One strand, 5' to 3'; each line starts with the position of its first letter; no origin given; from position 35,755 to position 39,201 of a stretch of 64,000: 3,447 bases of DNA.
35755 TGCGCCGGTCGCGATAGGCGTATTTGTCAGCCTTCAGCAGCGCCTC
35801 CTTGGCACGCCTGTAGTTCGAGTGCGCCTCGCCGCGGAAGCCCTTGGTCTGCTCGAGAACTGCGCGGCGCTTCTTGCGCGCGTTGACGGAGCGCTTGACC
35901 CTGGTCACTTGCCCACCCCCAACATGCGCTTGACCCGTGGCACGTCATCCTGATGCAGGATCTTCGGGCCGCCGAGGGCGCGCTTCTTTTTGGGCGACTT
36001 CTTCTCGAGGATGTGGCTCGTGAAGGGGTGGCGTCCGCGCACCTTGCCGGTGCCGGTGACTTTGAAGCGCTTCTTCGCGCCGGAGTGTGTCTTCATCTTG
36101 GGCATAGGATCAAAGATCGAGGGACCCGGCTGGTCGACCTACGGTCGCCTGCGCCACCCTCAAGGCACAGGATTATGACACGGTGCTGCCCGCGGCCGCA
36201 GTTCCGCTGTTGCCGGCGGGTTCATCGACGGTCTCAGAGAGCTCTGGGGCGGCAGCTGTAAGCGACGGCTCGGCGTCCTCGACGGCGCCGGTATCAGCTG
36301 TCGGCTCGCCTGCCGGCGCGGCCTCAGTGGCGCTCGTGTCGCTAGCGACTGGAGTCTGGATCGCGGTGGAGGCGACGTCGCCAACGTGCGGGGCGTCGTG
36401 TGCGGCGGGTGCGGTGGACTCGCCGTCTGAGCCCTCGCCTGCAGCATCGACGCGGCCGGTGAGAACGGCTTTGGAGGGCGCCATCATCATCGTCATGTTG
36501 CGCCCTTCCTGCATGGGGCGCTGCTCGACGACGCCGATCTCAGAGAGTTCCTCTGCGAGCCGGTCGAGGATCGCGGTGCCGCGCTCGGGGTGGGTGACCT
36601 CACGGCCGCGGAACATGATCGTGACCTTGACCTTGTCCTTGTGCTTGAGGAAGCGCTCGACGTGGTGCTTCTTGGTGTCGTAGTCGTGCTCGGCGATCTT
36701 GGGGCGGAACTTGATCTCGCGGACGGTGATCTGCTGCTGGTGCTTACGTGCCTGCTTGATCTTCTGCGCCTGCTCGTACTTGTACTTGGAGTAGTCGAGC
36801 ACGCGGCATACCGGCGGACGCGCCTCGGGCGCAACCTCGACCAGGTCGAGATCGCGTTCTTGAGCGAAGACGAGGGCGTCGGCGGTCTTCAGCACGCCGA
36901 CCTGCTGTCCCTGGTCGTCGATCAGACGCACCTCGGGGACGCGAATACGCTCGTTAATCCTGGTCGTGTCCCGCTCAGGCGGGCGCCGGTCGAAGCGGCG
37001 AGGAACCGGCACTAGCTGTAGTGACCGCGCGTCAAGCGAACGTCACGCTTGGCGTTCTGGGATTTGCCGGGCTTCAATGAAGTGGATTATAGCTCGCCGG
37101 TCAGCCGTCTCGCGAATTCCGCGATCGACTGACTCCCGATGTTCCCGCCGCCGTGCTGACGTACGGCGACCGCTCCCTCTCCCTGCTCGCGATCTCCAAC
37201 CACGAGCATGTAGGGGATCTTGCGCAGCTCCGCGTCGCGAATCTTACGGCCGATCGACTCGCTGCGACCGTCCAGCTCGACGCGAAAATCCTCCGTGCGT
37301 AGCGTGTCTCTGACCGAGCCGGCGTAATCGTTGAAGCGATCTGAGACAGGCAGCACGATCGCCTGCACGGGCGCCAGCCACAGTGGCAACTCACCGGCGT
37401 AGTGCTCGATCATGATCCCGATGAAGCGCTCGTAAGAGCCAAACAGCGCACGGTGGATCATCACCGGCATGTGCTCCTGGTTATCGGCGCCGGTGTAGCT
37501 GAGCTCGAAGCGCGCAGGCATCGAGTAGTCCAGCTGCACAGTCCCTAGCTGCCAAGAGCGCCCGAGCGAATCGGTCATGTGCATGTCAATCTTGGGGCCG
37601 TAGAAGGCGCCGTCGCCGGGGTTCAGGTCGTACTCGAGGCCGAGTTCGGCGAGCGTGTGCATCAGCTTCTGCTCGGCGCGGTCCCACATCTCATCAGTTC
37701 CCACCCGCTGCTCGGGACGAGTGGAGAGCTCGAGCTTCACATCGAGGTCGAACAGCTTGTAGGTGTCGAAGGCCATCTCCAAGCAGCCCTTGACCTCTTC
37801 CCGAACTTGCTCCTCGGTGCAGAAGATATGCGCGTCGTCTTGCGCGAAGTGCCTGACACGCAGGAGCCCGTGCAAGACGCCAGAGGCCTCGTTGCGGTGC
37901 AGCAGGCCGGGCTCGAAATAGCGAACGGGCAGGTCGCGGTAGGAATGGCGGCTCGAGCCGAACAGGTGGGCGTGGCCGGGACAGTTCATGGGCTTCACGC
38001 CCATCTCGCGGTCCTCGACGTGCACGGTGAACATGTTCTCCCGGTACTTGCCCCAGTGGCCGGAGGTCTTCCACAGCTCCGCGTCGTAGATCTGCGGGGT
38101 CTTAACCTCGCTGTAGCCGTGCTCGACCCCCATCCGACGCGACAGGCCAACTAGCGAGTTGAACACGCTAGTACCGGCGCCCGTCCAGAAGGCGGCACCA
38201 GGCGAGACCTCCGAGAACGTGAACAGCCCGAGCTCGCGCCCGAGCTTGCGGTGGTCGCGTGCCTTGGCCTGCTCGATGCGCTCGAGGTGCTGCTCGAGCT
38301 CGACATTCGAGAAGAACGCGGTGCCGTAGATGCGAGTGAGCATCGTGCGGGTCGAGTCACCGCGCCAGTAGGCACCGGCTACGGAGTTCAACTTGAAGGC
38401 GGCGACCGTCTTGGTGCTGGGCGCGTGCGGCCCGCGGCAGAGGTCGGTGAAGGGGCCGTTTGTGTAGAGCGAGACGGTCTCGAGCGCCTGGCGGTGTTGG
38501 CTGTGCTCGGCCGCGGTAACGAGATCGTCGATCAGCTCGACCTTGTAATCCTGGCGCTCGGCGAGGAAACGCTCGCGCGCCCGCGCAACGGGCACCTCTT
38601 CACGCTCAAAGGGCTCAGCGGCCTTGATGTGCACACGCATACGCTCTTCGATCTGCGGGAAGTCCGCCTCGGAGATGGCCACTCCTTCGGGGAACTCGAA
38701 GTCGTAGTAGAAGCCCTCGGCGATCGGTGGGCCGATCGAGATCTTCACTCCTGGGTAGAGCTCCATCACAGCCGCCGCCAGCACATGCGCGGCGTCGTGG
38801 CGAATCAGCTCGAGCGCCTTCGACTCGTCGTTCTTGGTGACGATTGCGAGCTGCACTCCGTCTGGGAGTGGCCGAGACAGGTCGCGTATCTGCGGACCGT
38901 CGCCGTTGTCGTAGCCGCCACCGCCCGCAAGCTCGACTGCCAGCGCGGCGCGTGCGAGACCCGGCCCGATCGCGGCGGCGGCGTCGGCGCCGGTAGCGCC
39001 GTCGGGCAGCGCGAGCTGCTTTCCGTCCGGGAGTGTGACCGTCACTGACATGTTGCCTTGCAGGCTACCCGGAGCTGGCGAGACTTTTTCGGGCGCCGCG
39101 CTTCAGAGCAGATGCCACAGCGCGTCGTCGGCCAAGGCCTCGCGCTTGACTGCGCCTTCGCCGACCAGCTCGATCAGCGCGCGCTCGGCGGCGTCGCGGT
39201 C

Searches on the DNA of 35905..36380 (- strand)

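Call 8: search_rna_families(source=window, start=35980, end=36380, threshold=evalue, max_evalue=10, show_alignments=3)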
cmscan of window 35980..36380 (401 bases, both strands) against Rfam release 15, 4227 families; matches with E-value up to 10: 2.
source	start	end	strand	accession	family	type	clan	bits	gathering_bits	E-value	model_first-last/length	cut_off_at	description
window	35980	36032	+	RF02790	sodF_sRNA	Gene; sRNA;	-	14.4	46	9.7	39-90/90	5'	sodF sRNA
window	36250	36323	-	RF02992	hya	Cis-reg;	-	13.7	56.8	9.2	1-72/72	no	hya RNA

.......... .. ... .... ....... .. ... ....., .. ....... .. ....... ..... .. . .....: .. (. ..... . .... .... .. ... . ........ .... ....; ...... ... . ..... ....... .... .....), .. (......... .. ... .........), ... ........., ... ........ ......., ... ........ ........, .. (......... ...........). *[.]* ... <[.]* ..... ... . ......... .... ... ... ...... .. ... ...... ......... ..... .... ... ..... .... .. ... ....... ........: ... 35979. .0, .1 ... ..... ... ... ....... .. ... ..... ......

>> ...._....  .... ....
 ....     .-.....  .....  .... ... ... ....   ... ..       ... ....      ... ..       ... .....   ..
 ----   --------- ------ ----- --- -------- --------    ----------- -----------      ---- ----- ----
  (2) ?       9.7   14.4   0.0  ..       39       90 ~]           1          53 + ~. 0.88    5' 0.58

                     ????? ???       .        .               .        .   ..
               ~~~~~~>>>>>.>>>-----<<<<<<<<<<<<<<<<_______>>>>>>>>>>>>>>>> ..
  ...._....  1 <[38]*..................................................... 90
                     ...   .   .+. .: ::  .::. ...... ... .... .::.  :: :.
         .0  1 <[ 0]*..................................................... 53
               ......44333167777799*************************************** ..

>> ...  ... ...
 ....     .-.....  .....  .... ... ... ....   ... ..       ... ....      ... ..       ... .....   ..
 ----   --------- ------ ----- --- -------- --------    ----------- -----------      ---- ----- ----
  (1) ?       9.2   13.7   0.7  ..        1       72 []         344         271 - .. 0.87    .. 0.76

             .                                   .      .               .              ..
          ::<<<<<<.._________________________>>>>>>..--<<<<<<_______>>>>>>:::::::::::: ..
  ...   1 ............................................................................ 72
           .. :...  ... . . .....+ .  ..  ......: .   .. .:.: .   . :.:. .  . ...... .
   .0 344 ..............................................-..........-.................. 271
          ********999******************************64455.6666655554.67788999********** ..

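Call 27: build_rna_model(alignment_id=A2, structure=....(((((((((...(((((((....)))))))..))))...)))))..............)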
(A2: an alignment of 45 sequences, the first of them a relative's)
Model R1 built from alignment A2 (45 sequences, 62 columns); structure: as given.
model positions 61; base pairs 16; branch points 0; effective number of sequences 3.19; information 0.916 bits per position. Calibrated on 0.2 Mb of random sequence (short: E-values are rough).
structure used (alignment columns):
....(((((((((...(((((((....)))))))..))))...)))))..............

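Call 28: search_with_rna_model(model_id=R1, source=window, filters=off, max_evalue=10, show_alignments=6)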
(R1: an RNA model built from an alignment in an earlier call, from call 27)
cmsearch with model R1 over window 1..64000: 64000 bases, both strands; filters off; matches with E-value up to 10: 17.
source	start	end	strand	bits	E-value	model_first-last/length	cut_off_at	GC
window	36105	36165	-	72.9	4.3e-18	1-61/61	no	0.64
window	3275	3335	-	68.3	8.3e-17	1-61/61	no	0.62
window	5284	5344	+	18.4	0.0065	1-61/61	no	0.72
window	12915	12983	-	9.1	2.5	1-61/61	no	0.72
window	14778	14835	+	8.7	3.3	1-61/61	no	0.74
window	26961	27012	-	8.4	3.9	1-61/61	no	0.79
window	33937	33987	+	7.9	5.4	1-61/61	no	0.65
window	51906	51948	-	7.9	5.6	1-61/61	no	0.72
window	31113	31154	+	7.8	5.8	1-61/61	no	0.79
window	13874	13927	-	7.5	7.2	1-61/61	no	0.72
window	34097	34109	+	7.5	7.3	19-31/61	no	0.77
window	3303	3319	+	7.3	8.1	17-33/61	no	0.76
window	36868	36927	+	7.3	8.1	1-61/61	no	0.67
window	44321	44349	-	7.3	8.4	10-41/61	no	0.86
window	60335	60372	+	7.2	8.4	1-61/61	no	0.79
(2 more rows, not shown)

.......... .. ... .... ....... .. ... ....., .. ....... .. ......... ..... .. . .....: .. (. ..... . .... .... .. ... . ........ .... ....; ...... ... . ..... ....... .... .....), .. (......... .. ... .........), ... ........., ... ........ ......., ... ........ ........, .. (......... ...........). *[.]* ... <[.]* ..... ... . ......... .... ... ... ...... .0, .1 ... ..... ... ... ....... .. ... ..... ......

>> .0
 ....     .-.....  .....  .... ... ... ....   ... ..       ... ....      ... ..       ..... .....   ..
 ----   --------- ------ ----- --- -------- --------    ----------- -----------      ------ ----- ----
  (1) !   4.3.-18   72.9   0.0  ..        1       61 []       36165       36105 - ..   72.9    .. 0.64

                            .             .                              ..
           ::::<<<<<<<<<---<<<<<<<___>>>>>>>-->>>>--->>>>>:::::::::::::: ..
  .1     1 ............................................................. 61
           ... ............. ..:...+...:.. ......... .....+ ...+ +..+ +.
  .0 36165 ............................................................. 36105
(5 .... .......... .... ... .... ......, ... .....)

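Call 29: search_with_rna_model(model_id=R1, sources=[L002, L003, L005, L006, L007, L008, L009, L010, L011, L012, L013, L014, L015, L016, L017, L018, L019, L020, L021, L022, L023, L024, L025, L026, L027, L028, L029, L030, L031, L032, L033, L034, L035, L036, L037, L038, L039, L040, L041, L042, L043, L044, L045], max_evalue=1)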
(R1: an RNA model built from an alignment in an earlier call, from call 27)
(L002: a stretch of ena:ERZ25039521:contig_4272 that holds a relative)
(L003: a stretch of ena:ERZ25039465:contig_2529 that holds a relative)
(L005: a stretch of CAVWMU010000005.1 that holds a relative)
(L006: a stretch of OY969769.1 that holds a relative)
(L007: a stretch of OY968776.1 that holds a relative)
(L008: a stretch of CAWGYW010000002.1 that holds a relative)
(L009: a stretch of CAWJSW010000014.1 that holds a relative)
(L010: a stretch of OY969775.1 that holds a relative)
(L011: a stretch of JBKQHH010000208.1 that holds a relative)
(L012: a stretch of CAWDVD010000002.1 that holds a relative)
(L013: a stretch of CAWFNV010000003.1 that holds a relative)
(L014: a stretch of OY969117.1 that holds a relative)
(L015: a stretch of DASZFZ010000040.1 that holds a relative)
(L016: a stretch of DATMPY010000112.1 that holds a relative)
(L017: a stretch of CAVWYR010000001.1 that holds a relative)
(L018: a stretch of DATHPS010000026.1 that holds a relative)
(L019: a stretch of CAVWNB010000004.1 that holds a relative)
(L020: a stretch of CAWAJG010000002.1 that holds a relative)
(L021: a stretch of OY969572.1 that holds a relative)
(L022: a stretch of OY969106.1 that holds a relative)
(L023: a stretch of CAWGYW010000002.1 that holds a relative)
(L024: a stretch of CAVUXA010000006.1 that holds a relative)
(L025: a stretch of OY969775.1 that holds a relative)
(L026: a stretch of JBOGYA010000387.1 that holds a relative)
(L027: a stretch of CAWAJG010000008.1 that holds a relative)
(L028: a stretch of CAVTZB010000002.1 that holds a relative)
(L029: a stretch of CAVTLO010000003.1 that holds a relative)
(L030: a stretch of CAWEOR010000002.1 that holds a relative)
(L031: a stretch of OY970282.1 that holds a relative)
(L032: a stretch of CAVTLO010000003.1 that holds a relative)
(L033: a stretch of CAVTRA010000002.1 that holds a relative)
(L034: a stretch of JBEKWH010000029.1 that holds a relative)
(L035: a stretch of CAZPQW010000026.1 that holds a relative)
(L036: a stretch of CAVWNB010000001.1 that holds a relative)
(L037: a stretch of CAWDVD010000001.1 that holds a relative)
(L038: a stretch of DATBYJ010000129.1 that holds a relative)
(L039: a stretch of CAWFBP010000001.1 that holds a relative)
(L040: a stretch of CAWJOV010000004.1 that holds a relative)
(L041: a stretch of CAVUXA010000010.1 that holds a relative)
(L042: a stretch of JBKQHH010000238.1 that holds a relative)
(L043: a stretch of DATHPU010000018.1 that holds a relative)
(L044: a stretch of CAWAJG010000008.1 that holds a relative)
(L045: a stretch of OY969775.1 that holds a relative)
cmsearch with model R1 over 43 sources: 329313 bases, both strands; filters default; matches with E-value up to 1: 48.
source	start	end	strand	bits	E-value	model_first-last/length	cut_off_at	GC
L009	4116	4176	+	82.2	5.7e-20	1-61/61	no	0.74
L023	2052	2112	+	80.9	1.3e-19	1-61/61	no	0.74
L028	1919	1979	+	80.5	1.7e-19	1-61/61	no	0.66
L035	7934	7994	+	79.9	2.5e-19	1-61/61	no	0.7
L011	579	639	+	79.6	2.9e-19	1-61/61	no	0.75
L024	3691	3751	-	79.5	3.1e-19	1-61/61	no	0.67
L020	3717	3777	+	79.5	3.2e-19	1-61/61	no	0.72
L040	6848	6908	+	79.3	3.5e-19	1-61/61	no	0.75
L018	401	461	-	79.2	3.8e-19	1-61/61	no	0.67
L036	5465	5525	-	78.7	5.4e-19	1-61/61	no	0.74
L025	2740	2800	-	78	8.2e-19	1-61/61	no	0.69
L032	7580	7640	-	77.9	8.9e-19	1-61/61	no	0.74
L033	1299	1359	+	77.9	9e-19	1-61/61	no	0.64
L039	2848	2908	-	77.6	1.1e-18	1-61/61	no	0.74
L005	614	674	-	77.2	1.4e-18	1-61/61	no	0.75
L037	5652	5712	+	77.2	1.4e-18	1-61/61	no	0.75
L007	5269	5329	-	77.1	1.4e-18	1-61/61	no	0.69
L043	1954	2014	+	76.9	1.7e-18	1-61/61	no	0.72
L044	4871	4931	-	76.8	1.7e-18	1-61/61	no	0.66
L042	5873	5933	+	76.7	2e-18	1-61/61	no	0.7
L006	4801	4862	+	76.5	2.2e-18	1-61/61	no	0.69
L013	5072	5132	+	76.4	2.3e-18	1-61/61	no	0.74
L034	752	812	-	75.9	3.1e-18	1-61/61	no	0.67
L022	4156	4216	-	75.9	3.1e-18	1-61/61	no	0.74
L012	6295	6355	-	75.8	3.3e-18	1-61/61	no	0.75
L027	1947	2007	-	75.8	3.4e-18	1-61/61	no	0.7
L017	5556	5616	+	75.5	4.1e-18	1-61/61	no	0.72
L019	6078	6138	+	75.5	4.1e-18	1-61/61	no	0.69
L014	5925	5985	+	75.5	4.2e-18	1-61/61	no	0.75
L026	1718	1778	-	75.5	4.2e-18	1-61/61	no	0.79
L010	7310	7370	+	75.4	4.3e-18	1-61/61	no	0.72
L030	5710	5770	+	75.4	4.4e-18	1-61/61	no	0.72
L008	1283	1343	+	75.1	5.2e-18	1-61/61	no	0.69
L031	5253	5313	-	75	5.8e-18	1-61/61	no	0.72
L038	5705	5765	+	72.7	2.5e-17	1-61/61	no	0.66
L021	7540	7597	-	72.6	2.7e-17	1-61/61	no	0.71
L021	7429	7487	-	72.1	3.6e-17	1-61/61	no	0.69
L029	83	143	+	72.1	3.6e-17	1-61/61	no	0.66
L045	3279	3338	-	68.1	4.9e-16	1-61/61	no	0.67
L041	4544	4605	-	66.8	1.1e-15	1-61/61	no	0.63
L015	924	985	+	65.4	2.7e-15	1-61/61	no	0.77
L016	313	373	-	60.9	4.9e-14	1-61/61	no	0.69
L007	574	634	-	60.9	5e-14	1-61/61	no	0.7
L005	515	555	-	58.2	2.8e-13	6-46/61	no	0.85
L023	2169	2199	+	41.3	1.4e-08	10-40/61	no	0.87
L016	374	434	-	33.2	2.5e-06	1-61/61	no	0.66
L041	392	410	-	16.4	0.12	17-35/61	no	0.74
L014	6302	6372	-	13.9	0.6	1-61/61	no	0.72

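Call 61: search_with_rna_model(model_id=R1, sources=[L046, L047, L048, L049, L050, L051, L052, L053, L054, L055, L056, L057, L058, L059, L060, L061, L062, L063, L064, L065, L066, L067, L068, L069, L070, L071, L072, L073, L074, L075, L076, L077, L078, L085, L086, L087, L091, L092, L095, L097, L104, L106, L108, L109, L111], max_evalue=1)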
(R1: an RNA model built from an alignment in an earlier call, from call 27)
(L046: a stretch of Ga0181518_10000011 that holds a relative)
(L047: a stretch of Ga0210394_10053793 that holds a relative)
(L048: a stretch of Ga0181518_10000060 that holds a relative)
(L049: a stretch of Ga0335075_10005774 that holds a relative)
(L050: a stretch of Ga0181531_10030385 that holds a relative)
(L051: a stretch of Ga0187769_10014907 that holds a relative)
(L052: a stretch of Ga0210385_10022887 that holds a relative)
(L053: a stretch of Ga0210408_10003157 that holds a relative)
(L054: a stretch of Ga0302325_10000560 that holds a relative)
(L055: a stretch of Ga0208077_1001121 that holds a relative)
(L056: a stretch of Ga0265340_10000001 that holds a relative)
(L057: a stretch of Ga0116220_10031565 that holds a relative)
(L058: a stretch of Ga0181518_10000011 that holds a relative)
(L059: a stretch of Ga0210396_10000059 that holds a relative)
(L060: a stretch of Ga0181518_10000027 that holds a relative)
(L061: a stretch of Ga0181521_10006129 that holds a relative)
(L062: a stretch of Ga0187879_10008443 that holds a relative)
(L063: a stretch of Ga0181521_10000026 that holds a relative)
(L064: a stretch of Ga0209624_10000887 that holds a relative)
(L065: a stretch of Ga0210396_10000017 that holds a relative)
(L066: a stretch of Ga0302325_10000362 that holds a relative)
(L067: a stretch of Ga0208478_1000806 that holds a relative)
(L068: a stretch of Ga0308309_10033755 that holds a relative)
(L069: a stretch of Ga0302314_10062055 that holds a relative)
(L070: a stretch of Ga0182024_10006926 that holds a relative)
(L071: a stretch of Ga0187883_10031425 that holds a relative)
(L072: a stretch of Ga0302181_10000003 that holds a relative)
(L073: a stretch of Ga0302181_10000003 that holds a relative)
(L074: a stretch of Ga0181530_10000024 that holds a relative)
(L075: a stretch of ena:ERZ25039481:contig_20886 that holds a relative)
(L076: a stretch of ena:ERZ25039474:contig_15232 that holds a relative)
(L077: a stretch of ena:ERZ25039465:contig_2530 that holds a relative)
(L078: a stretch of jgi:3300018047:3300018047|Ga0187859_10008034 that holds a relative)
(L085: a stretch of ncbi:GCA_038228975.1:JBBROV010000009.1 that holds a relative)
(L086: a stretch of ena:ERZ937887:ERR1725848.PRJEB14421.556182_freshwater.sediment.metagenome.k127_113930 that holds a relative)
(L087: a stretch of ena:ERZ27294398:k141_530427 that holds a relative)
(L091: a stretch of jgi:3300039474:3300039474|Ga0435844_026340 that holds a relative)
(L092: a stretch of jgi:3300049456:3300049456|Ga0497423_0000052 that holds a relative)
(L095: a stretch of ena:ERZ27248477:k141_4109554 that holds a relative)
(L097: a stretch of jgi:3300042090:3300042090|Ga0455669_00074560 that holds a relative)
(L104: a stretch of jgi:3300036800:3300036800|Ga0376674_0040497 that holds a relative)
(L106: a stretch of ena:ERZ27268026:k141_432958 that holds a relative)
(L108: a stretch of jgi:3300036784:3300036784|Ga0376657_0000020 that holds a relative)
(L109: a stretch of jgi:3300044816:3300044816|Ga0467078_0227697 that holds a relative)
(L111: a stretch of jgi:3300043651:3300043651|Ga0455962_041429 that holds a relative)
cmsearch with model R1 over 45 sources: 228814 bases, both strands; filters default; matches with E-value up to 1: 34.
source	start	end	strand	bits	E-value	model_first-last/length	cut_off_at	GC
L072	2705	2765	+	80.9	8.7e-20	1-61/61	no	0.74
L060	1640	1700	-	80.5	1.1e-19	1-61/61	no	0.72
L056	12608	12668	+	79.9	1.7e-19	1-61/61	no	0.7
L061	4281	4341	-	79.7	1.9e-19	1-61/61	no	0.66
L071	2522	2582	-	79.6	2e-19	1-61/61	no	0.75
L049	927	987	-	79.5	2.2e-19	1-61/61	no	0.79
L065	1250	1310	+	79.2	2.7e-19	1-61/61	no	0.67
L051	108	168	-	78.9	3.3e-19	1-61/61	no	0.7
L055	483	543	+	78.2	5e-19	1-61/61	no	0.67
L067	8322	8382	+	78.2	5e-19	1-61/61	no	0.67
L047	841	901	-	77.7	7.2e-19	1-61/61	no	0.74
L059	4059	4119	-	76.9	1.2e-18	1-61/61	no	0.72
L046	974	1034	-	76.6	1.4e-18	1-61/61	no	0.72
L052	3847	3907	-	76.6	1.4e-18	1-61/61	no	0.77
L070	9733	9793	-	76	2e-18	1-61/61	no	0.67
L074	8389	8449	+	75.9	2.2e-18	1-61/61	no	0.67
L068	1403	1463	+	75.5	2.9e-18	1-61/61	no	0.72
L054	2370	2430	-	75.4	3.1e-18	1-61/61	no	0.75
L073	49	109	+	75.1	3.6e-18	1-61/61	no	0.69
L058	5991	6051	+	75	3.9e-18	1-61/61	no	0.7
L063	2462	2522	+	74.6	5.2e-18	1-61/61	no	0.75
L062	4401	4461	+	73.4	1.1e-17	1-61/61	no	0.69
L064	11268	11328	+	72.7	1.7e-17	1-61/61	no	0.66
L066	41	104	+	71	5.1e-17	1-61/61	no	0.69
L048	68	128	+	70.4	7.5e-17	1-61/61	no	0.75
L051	1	58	-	69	1.9e-16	1-58/61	3'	0.72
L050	491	551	-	68.9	2e-16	1-61/61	no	0.69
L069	2806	2866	+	68.3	3e-16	1-61/61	no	0.67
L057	1096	1156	+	61.1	3e-14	1-61/61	no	0.64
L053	2442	2502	-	60.9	3.4e-14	1-61/61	no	0.69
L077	522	582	+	60.9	3.4e-14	1-61/61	no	0.66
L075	521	581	+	56.4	6e-13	1-61/61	no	0.59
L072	2822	2852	+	41.3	9.8e-09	10-40/61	no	0.87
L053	2503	2563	-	33.2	1.7e-06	1-61/61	no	0.66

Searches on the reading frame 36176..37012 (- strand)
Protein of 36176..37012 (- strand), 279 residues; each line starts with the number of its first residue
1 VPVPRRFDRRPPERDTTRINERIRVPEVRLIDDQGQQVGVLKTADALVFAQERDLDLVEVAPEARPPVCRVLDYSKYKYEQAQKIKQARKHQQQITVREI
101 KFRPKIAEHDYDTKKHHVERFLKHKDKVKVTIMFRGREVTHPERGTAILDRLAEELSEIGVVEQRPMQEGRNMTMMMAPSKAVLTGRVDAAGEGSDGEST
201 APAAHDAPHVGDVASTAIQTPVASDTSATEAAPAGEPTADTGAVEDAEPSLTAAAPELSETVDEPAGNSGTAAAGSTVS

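Call 13: search_protein_families(library=pfam, proteins=[window:36176-37012:-])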
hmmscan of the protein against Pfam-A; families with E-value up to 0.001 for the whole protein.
window:36176-37012:- (279 aa): 2 families
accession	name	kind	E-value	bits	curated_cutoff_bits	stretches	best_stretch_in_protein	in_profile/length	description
PF00707.27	IF3_C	-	9.9e-36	122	34.8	1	95-179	1-85/86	Translation initiation factor IF-3, C-terminal domain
PF05198.21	IF3_N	-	5.4e-31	107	26.9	1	19-88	1-70/70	Translation initiation factor IF-3, N-terminal domain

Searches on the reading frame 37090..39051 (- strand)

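Call 13: search_protein_families(library=pfam, proteins=[window:37090-39051:-])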
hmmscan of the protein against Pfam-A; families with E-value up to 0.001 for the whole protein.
window:37090-39051:- (654 aa): 4 families
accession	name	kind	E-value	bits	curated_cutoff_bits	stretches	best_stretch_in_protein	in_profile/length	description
PF00587.30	tRNA-synt_2b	-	2.7e-42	145.3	29.3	1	342-551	2-179/179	tRNA synthetase class II core domain (G, H, P, S and T)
PF03129.25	HGTP_anticodon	-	5.8e-21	74.9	21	1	563-650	1-91/94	Anticodon binding domain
PF07973.19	tRNA_SAD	-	1.9e-11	44.2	24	1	193-242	1-44/44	Threonyl and Alanyl tRNA synthetase second additional domain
PF02824.27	TGS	-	1.2e-10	41.7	22.2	1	3-72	1-60/60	TGS domain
